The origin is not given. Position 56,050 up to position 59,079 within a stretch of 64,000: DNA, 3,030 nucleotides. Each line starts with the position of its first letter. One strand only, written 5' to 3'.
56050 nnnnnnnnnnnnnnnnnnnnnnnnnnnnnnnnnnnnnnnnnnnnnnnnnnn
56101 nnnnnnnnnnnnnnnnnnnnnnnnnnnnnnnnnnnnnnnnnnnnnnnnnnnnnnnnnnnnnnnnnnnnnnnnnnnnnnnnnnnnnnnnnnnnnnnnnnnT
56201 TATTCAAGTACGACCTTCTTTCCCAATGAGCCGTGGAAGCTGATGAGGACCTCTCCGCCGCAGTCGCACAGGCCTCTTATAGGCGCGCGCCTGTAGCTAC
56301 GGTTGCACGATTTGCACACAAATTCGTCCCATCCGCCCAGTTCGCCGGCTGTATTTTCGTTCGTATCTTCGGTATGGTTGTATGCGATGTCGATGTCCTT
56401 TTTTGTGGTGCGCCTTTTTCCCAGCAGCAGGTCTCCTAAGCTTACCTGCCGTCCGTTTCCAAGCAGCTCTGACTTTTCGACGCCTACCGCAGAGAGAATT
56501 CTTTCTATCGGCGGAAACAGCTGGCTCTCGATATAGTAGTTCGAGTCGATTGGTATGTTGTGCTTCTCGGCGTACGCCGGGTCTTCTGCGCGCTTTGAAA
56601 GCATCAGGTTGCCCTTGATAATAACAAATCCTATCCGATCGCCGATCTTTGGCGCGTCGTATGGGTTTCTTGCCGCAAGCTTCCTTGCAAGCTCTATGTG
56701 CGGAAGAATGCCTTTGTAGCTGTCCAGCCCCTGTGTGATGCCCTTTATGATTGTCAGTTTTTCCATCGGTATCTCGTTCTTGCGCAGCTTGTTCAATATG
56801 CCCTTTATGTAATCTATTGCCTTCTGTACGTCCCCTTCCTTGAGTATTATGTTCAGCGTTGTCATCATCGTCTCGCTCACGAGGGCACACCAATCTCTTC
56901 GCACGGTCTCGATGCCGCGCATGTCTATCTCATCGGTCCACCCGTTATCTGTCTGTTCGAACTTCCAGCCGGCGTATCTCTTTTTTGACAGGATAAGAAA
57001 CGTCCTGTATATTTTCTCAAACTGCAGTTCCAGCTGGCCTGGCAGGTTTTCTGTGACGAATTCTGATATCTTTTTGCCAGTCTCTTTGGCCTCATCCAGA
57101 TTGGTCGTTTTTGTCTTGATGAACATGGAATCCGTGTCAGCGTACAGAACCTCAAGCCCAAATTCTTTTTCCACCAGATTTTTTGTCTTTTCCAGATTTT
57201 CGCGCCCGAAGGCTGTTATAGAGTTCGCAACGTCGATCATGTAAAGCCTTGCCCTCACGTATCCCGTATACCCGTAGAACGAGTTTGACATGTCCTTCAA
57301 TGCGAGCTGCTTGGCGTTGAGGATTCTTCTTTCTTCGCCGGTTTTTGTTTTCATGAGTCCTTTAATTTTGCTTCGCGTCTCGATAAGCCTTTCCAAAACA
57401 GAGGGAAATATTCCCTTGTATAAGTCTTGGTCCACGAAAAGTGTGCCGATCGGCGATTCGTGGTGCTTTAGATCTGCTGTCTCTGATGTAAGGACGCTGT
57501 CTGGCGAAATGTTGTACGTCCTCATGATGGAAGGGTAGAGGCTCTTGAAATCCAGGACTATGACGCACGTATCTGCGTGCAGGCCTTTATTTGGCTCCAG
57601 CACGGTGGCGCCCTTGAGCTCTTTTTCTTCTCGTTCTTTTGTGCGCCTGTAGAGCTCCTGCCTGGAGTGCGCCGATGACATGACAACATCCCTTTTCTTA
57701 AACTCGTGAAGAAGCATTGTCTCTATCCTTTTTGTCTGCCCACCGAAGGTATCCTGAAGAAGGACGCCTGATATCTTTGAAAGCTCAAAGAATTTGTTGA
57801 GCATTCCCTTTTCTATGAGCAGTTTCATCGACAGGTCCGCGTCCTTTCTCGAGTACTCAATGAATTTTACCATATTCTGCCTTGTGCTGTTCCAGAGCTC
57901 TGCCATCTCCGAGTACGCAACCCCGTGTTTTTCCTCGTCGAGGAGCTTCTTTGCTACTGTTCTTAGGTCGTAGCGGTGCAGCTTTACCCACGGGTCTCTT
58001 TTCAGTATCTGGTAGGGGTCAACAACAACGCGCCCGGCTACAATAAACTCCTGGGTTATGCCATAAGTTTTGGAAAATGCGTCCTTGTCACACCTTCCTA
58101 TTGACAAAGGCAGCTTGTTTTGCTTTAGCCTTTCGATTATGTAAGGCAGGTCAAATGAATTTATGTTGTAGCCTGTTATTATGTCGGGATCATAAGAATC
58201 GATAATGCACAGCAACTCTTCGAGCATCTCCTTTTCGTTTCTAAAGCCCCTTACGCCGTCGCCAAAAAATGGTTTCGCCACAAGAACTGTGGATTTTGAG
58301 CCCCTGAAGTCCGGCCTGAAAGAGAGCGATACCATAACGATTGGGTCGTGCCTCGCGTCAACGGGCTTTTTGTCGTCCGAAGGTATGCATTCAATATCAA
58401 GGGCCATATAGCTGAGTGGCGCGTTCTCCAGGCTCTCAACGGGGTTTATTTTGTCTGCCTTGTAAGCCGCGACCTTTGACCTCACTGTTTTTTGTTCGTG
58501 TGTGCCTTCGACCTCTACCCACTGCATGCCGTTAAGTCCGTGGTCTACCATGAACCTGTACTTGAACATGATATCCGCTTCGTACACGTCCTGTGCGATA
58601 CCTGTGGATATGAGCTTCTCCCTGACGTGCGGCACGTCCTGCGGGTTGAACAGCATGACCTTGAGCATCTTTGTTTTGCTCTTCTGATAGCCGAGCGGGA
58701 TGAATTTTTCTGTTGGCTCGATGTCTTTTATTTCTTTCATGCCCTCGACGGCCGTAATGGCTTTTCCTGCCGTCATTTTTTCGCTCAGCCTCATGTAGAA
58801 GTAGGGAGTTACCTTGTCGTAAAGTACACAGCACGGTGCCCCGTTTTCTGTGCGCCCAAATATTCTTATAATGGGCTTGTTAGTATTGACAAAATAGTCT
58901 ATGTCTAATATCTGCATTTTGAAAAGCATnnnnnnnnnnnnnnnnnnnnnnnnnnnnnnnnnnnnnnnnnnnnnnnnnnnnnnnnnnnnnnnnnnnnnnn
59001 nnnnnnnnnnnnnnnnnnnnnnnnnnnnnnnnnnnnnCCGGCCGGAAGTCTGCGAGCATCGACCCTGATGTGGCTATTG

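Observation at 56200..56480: PolB carries a C-terminal Cys4 zinc-ribbon extension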

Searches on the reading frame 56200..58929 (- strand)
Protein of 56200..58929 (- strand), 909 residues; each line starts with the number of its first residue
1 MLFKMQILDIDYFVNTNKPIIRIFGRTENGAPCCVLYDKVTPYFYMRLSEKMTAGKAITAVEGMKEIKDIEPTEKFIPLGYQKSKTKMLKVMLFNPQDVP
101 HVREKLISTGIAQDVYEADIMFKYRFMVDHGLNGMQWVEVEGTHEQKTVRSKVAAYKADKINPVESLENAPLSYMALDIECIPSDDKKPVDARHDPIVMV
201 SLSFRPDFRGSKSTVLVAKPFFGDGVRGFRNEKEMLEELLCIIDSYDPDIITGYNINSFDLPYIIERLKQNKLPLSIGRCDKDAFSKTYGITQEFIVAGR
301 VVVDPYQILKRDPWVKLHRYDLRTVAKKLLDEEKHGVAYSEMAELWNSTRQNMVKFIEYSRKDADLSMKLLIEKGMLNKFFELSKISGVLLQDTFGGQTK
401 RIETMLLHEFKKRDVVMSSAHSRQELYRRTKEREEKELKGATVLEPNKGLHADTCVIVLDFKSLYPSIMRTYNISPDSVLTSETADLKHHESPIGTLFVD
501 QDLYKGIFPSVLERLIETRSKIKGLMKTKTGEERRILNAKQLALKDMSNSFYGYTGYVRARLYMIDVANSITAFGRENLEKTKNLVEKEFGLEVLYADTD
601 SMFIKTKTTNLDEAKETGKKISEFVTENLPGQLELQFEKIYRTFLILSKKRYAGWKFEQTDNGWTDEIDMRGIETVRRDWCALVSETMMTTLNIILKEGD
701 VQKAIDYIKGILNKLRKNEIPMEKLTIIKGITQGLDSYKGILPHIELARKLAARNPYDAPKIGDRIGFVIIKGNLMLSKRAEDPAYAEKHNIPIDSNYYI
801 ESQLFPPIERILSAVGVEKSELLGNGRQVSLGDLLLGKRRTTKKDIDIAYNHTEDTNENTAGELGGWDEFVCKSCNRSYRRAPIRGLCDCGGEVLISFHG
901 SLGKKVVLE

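Call 3: search_protein_families(library=pfam, proteins=[window:56200-58929:-], max_evalue=0.01)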
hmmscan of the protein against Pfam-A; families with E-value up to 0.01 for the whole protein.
window:56200-58929:- (909 aa): 4 families
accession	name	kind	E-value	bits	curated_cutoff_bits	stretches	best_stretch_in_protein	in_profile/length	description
PF00136.26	DNA_pol_B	-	1.9e-110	370.2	23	1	396-814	9-452/453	DNA polymerase family B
PF03104.25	DNA_pol_B_exo1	-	1.8e-34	119.7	23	1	114-325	2-242/242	DNA polymerase family B, exonuclease domain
PF24065.1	REV3_N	-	0.0025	18.4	29.9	1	19-35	31-47/50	DNA polymerase zeta catalytic subunit, N-terminal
PF13482.12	RNase_H_2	-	0.0075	16.7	22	0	229-363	41-153/165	RNase_H superfamily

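Call 5: search_solved_structures(query=window:56200-58929:-, max_evalue=1e-10, show_alignments=2)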
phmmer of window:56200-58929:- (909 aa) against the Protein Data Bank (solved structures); distinct sequences matched with E-value up to 1e-10: 96 (the best 60 are shown).
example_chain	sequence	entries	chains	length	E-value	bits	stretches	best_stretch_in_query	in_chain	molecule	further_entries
2jgu_A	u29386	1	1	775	1.4e-109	371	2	172-832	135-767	DNA POLYMERASE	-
3a2f_A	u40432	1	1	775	3.8e-109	369.5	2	173-832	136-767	DNA polymerase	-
4flt_A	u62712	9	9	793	1.2e-107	364.5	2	169-833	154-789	DNA polymerase 1 | Pyrococcus abyssi B family DNA polymerase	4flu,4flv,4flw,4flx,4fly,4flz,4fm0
4ahc_A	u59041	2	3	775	1.6e-107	364.1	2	225-832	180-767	DNA POLYMERASE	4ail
5h12_A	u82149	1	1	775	4.1e-107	362.8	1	172-823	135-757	Deep Vent DNA Polymerase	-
9oav_A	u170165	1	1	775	6e-107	362.3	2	229-833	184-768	8-64, TNA polymerase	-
6s1m_A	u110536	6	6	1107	7.7e-107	361.9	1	115-815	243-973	DNA polymerase delta catalytic subunit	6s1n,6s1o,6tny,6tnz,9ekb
1tgo_A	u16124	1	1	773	1.2e-106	361.3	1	172-835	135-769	PROTEIN (THERMOSTABLE B DNA POLYMERASE)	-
9oat_A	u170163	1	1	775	1.8e-106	360.7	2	229-832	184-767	5-270, TNA polymerase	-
1qqc_A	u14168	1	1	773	3e-106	359.9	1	173-833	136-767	DNA POLYMERASE II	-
1wns_A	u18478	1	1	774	3.5e-106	359.7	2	172-832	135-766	DNA POLYMERASE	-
4fm2_A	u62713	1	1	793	3.9e-106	359.6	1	169-833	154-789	DNA polymerase 1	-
9oaw_A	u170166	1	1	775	4.7e-106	359.3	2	229-833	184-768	10-92, TNA polymerase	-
1wn7_A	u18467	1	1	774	6.2e-106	358.9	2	173-832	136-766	Family B DNA Polymerase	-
4k8z_A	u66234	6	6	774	6.8e-106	358.8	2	229-832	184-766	DNA polymerase | DNA polymerase,DNA polymerase,DNA polymerase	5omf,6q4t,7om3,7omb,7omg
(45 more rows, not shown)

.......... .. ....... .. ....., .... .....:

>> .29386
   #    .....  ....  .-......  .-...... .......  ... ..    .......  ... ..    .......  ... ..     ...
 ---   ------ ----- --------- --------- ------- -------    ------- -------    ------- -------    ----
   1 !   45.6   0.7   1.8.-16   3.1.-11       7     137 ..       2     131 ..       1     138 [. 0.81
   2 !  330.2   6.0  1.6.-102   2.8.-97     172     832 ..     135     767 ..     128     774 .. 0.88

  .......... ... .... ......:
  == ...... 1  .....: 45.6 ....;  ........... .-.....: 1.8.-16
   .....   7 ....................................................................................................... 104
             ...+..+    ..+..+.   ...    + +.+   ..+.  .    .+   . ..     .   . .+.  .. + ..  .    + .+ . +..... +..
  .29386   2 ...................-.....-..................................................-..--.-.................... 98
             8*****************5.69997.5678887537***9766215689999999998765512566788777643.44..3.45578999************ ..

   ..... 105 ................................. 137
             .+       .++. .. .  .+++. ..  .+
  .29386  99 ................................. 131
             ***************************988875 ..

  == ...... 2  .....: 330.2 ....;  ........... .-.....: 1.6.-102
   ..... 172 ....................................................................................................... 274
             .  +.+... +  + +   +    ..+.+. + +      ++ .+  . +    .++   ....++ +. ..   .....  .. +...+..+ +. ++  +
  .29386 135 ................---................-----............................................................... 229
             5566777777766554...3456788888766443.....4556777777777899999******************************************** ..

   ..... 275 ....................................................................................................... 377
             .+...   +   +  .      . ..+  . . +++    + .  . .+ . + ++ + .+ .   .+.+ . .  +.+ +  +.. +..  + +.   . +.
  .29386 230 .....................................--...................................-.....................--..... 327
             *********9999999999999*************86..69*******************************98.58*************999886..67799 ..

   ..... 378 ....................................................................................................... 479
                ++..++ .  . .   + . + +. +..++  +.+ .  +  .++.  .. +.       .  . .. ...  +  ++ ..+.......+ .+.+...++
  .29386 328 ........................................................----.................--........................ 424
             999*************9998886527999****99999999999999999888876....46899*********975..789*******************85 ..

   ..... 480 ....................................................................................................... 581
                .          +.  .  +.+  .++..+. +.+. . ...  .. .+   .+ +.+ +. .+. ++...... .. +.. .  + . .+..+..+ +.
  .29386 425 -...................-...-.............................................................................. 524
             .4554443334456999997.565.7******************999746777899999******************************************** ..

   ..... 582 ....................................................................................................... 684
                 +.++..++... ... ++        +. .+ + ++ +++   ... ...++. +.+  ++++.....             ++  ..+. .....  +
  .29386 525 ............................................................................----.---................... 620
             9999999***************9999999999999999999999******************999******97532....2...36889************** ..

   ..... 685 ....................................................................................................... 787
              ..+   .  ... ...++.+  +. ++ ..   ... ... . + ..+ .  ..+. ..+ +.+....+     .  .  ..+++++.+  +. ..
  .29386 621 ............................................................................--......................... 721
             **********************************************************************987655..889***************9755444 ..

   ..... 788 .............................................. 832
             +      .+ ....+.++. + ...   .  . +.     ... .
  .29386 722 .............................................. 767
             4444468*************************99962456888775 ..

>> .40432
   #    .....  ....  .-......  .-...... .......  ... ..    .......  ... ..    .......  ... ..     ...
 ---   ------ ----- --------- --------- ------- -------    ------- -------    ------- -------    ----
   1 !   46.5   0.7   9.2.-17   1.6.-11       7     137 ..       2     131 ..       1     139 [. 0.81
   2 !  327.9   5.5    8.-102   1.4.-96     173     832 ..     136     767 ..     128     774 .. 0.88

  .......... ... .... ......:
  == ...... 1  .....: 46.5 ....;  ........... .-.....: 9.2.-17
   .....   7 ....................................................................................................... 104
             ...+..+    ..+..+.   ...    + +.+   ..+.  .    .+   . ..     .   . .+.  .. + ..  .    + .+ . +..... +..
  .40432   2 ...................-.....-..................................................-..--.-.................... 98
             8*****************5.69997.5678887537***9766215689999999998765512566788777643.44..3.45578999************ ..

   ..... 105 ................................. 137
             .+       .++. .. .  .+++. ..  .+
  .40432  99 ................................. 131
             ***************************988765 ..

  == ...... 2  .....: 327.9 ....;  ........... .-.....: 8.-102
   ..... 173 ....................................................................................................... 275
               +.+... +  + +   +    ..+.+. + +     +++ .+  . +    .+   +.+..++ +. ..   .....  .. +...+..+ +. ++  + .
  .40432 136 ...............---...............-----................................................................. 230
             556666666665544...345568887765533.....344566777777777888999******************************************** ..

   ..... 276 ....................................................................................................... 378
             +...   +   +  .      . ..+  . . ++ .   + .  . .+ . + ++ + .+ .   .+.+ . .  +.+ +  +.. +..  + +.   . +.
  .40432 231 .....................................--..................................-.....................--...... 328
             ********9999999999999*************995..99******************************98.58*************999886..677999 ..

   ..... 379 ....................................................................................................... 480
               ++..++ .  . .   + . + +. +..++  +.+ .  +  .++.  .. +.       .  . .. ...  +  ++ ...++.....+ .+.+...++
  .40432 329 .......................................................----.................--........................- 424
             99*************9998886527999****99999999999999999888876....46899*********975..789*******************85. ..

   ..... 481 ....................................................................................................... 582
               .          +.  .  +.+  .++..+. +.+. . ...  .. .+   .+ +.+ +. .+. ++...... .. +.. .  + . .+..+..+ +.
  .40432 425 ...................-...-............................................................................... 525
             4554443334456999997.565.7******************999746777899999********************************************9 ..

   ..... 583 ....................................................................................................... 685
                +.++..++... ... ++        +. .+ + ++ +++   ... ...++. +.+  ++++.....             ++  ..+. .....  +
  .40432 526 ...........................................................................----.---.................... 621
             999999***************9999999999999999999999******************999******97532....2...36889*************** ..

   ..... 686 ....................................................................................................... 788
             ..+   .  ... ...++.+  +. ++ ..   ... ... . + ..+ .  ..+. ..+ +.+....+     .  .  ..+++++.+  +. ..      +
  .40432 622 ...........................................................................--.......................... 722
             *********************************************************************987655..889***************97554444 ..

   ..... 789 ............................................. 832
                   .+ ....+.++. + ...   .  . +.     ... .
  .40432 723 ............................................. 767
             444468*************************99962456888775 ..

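Call 7: find_homologous_proteins(query=window:56200-58929:-, max_evalue=1e-50)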
Query window:56200-58929:- (909 aa): 1007 proteins with E <= 1e-50 among 8000 candidates; the best 120 are listed.
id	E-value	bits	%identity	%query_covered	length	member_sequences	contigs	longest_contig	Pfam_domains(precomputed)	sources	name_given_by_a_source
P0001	0.0e+0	1477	70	100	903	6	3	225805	PF00136.27,PF03104.26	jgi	jgi:DNA polymerase I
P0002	0.0e+0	1470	69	100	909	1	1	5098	PF00136.27,PF03104.26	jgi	jgi:DNA polymerase I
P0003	0.0e+0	1462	68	100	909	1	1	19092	PF00136.27,PF03104.26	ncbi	-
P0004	0.0e+0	1459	69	100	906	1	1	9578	PF00136.27,PF13482.13,PF03104.26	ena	-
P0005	0.0e+0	1442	68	100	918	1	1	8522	PF00136.27,PF03104.26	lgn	-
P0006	0.0e+0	1414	66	66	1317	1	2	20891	PF00136.27,PF14528.12,PF03104.26,PF14890.12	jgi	-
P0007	0.0e+0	1413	66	100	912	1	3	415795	PF00136.27,PF13482.13,PF03104.26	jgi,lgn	jgi:DNA polymerase I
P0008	0.0e+0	1406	67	100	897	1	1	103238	PF00136.27,PF13482.13,PF03104.26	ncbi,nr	ncbi:MAG: ribonuclease H-like domain-containing protein [Candidatus Aenigmarchaeota archaeon]|nr:rib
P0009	0.0e+0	1393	65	100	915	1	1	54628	PF00136.27,PF03104.26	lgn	-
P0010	0.0e+0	1365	63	100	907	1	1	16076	PF00136.27,PF13482.13,PF03104.26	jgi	jgi:DNA polymerase, archaea type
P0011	0.0e+0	1360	64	100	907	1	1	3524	PF00136.27,PF03104.26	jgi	jgi:DNA polymerase, archaea type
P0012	0.0e+0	1345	63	100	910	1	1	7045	PF00136.27,PF03104.26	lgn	-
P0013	0.0e+0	1340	61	100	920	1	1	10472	PF00136.27,PF03104.26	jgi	jgi:DNA polymerase I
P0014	0.0e+0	1309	62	100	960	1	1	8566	PF00136.27,PF13482.13,PF03104.26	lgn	-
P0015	0.0e+0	1304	61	100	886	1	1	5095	PF00136.27,PF13482.13,PF03104.26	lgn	-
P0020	0.0e+0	1293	60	100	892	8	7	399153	PF00136.27,PF03104.26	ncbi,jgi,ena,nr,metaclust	ncbi:MAG: DNA polymerase I [archaeon GW2011_AR5]|nr:MAG: DNA polymerase I [archaeon GW2011_AR5]|meta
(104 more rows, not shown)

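Call 25: find_related_loci(query=A3, collection=genome_contigs, flank=10000)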
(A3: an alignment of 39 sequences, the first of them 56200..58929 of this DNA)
Query A3 (909 aa) in genome_contigs; peptide patterns used: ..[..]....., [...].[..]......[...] (x = any residue, [..] = any of these).
600 stretches matched a pattern (row limit reached: there are more); 598 encode a relative of the query (tblastn E <= 1e-3); the best 80 are kept; 80 distinct loci.
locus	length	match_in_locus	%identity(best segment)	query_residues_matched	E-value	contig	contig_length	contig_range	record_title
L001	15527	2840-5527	49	1-909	0e+0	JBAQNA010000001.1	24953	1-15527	MAG: Candidatus Aenigmatarchaeota archaeon isolate MFD12050_ilm_asm_bin17 k127_8723, whole genome shotgun sequence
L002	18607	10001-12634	46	5-895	0e+0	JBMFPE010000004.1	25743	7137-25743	MAG: Candidatus Aenigmatarchaeota archaeon isolate KM4338-55 NODE_4_length_25743_cov_3.052170, whole genome shotgun sequ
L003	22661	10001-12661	44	5-905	0e+0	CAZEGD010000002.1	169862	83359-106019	MAG TPA_asm: uncultured archaeon isolate binchicken_co100_354 genome assembly, contig: NODE_50_length_169862_cov_9.03099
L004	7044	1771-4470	44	1-901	0e+0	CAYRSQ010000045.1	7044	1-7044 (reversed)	MAG TPA_asm: uncultured archaeon isolate SRP178699_co1_573 genome assembly, contig: NODE_15385_length_7044_cov_6.082272,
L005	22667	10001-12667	46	1-898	0e+0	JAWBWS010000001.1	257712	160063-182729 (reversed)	MAG: Candidatus Aenigmatarchaeota archaeon isolate JZ-1_201803_bins_66 JZ-1_201803_bins_66_scaffold_1, whole genome shot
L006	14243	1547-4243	45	1-909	0e+0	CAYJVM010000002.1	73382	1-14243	MAG TPA_asm: uncultured archaeon isolate ERP125453_co1_206 genome assembly, contig: NODE_205_length_73382_cov_56.797687,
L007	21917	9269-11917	43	1-908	0e+0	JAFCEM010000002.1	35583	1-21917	MAG: Candidatus Aenigmatarchaeota archaeon isolate Meg22_1214_Bin_123 Meg22_1214_Bin_123_scaffold_5599, whole genome sho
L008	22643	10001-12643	43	1-908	0e+0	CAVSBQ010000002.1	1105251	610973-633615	MAG: Candidatus Aenigmarchaeota archaeon isolate MFD04408.bin.2.45 genome assembly, contig: contig_22876, whole genome s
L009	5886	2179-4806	43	1-894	0e+0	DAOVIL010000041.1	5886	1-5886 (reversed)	MAG TPA_asm: Candidatus Aenigmatarchaeota archaeon isolate CSMAG_1366 CSMAG_1366_k141_1235488_length_5886_cov_8.0000, wh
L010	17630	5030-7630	42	5-909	0e+0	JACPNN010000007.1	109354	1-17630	MAG: Candidatus Aenigmatarchaeota archaeon isolate NC_groundwater_576_Ag_S-0.2um_47_17 S36_SO-2_scaffold_55380, whole ge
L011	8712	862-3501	38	3-834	0e+0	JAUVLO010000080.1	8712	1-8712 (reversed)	MAG: Methanosarcinales archaeon isolate CSMAG_508 CSMAG_508_k141_124794_length_8712_cov_51.7263, whole genome shotgun se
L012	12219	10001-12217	45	1-732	0e+0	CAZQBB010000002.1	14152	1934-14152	MAG TPA_asm: uncultured archaeon isolate binchicken_co6_14 genome assembly, contig: NODE_4832_length_14152_cov_4.340569,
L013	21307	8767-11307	39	2-828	0e+0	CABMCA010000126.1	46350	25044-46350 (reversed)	uncultured archaeon isolate LFW-24 genome assembly, contig: LFW24_95, whole genome shotgun sequence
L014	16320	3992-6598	38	3-834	0e+0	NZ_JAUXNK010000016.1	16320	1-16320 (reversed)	MAG: Methanolobus sp. isolate C1_concoct.bin.76 C1_k141_3862, whole genome shotgun sequence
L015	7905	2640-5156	39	1-817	0e+0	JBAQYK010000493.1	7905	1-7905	MAG: Candidatus Methanoperedens sp. isolate MFD12011_ilm_asm_bin3 k127_27965, whole genome shotgun sequence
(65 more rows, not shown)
